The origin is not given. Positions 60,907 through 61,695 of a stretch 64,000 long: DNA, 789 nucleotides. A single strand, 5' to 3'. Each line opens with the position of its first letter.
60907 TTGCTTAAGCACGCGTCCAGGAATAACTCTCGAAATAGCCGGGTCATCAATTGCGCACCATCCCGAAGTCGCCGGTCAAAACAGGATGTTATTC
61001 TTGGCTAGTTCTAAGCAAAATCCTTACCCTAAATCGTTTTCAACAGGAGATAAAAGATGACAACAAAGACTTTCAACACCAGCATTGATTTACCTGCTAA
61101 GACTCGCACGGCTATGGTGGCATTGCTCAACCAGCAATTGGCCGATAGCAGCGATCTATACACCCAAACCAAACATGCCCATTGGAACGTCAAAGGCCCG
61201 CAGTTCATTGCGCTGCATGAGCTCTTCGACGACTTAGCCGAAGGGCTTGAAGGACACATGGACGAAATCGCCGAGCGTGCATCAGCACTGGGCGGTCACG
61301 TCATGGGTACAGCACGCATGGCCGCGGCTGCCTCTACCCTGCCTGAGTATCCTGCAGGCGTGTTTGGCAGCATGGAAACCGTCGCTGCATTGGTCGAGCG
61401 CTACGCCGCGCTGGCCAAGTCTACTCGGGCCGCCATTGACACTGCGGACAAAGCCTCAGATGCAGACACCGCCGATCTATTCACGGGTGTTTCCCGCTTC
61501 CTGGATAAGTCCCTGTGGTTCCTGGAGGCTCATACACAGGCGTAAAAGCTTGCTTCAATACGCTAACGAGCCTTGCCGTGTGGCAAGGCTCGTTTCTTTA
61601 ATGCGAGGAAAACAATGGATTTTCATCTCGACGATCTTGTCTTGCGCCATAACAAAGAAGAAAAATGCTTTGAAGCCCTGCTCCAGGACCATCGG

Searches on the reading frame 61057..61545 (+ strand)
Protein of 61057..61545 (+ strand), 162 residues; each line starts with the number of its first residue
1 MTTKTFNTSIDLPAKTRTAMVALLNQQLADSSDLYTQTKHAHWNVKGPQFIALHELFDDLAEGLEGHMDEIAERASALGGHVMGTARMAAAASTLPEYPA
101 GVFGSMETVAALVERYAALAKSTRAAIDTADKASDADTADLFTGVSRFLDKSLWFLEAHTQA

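Call 71: find_encoding_contigs(protein=window:61057-61545:+, flank=10000, max_places=4)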
Protein window:61057-61545:+ (162 aa): 14 contigs read that carry it; 4 places shown.
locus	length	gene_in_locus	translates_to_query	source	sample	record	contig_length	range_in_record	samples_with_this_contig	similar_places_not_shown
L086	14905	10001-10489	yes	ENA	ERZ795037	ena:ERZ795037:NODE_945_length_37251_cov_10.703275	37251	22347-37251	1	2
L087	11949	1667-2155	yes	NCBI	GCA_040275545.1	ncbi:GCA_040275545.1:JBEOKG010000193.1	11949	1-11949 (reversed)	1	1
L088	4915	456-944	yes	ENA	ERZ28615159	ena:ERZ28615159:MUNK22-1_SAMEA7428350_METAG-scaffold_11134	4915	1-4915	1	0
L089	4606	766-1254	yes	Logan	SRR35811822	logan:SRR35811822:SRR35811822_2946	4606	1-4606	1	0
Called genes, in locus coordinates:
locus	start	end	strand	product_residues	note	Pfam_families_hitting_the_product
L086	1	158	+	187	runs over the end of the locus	PF14066:DUF4256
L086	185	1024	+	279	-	-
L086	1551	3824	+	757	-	PF08240:ADH_N, PF00107:ADH_zinc_N, PF00571:CBS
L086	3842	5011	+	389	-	PF02771:Acyl-CoA_dh_N, PF02770:Acyl-CoA_dh_M, PF00441:Acyl-CoA_dh_1, PF08028:Acyl-CoA_dh_2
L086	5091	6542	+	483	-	PF22484:DUF6986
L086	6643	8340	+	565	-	PF01642:MM_CoA_mutase, PF06368:Met_asp_mut_E (weak)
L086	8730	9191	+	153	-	PF13452:FAS1_DH_region, PF22622:MFE-2_hydrat-2_N (weak)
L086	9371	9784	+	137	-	PF01575:MaoC_dehydratas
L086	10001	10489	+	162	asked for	PF00210:Ferritin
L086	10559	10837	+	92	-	PF00583:Acetyltransf_1 (weak), PF13508:Acetyltransf_7 (weak), PF14542:Acetyltransf_CG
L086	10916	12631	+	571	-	PF00916:Sulfate_transp, PF01740:STAS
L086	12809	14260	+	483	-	PF07669:Eco57I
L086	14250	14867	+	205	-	PF17728:BsuBI_PstI_RE_N, PF06616:BsuBI_PstI_RE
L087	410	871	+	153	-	PF13452:FAS1_DH_region, PF22622:MFE-2_hydrat-2_N (weak)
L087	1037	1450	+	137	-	PF01575:MaoC_dehydratas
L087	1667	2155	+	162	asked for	PF00210:Ferritin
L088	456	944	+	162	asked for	PF00210:Ferritin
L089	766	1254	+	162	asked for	PF00210:Ferritin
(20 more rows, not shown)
